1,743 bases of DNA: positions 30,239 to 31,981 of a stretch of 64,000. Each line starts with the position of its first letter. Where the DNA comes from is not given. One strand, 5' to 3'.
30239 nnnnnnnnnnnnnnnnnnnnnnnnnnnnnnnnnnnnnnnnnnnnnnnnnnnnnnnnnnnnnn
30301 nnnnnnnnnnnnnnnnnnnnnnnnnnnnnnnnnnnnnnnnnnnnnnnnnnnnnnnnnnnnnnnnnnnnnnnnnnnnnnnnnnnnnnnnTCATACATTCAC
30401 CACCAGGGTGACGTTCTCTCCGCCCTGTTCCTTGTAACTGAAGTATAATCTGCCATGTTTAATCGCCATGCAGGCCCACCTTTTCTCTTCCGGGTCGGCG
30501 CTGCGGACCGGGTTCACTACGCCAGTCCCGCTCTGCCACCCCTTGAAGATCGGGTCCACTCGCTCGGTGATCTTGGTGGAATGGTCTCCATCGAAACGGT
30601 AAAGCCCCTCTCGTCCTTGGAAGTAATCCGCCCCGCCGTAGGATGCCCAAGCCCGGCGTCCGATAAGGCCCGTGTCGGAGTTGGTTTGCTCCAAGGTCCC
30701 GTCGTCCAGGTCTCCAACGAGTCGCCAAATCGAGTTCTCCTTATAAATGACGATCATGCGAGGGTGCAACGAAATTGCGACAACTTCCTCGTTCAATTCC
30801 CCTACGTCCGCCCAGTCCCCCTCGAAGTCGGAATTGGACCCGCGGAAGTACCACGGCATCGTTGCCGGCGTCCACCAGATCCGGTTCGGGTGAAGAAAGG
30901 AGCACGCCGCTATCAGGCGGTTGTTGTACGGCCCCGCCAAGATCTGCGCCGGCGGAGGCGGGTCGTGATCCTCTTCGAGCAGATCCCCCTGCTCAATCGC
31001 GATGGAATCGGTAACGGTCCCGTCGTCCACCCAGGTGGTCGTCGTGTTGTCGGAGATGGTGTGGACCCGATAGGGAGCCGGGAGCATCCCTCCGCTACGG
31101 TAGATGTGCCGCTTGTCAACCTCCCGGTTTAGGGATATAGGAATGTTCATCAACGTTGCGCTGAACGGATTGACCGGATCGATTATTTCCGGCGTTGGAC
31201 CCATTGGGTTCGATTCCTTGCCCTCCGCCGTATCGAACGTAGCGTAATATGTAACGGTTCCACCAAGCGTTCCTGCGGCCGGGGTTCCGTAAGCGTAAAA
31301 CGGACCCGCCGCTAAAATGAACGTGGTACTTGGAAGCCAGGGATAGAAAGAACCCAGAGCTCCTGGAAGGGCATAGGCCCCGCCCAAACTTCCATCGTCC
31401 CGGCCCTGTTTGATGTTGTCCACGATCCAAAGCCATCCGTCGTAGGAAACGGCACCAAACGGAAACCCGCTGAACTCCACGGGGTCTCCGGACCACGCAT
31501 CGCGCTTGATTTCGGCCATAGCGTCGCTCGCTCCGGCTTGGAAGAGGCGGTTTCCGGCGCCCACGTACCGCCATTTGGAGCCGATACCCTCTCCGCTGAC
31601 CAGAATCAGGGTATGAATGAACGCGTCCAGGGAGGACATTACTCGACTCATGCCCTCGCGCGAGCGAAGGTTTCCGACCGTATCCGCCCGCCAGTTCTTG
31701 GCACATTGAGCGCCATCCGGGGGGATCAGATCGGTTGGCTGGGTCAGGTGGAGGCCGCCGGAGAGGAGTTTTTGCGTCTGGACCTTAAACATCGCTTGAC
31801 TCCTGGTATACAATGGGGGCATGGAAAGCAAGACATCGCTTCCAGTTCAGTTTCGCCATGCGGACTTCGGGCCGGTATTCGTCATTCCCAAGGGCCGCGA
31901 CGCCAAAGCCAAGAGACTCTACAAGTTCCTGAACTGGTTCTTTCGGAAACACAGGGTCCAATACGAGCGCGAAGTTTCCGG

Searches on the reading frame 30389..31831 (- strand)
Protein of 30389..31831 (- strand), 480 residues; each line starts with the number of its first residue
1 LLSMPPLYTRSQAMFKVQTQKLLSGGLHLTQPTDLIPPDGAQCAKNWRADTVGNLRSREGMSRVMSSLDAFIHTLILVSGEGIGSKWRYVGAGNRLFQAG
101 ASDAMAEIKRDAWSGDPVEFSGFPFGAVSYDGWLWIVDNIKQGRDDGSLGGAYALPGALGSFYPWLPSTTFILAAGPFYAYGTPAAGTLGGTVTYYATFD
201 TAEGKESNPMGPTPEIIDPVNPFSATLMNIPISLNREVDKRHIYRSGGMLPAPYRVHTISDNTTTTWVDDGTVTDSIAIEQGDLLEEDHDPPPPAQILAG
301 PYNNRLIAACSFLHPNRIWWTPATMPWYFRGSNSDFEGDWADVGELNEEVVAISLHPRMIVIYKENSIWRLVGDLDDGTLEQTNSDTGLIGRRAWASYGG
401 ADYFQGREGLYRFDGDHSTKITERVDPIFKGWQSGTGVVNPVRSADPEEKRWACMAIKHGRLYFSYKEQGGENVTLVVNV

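Call 22: search_protein_families(library=phrogs, proteins=[window:30389-31831:-], max_evalue=0.001)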
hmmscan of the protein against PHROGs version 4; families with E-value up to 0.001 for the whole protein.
window:30389-31831:- (480 aa): 2 families
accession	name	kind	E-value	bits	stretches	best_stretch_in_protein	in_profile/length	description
phrog_3287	-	head and packaging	2e-10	41.1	1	26-429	13-293/524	virion structural protein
phrog_511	-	head and packaging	3.2e-08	33.4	1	189-424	460-682/862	internal virion protein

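Call 71: search_protein_families(library=pfam, proteins=[window:30389-31831:-], max_evalue=0.001)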
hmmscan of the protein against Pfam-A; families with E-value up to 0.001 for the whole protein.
window:30389-31831:- (480 aa): 0 families
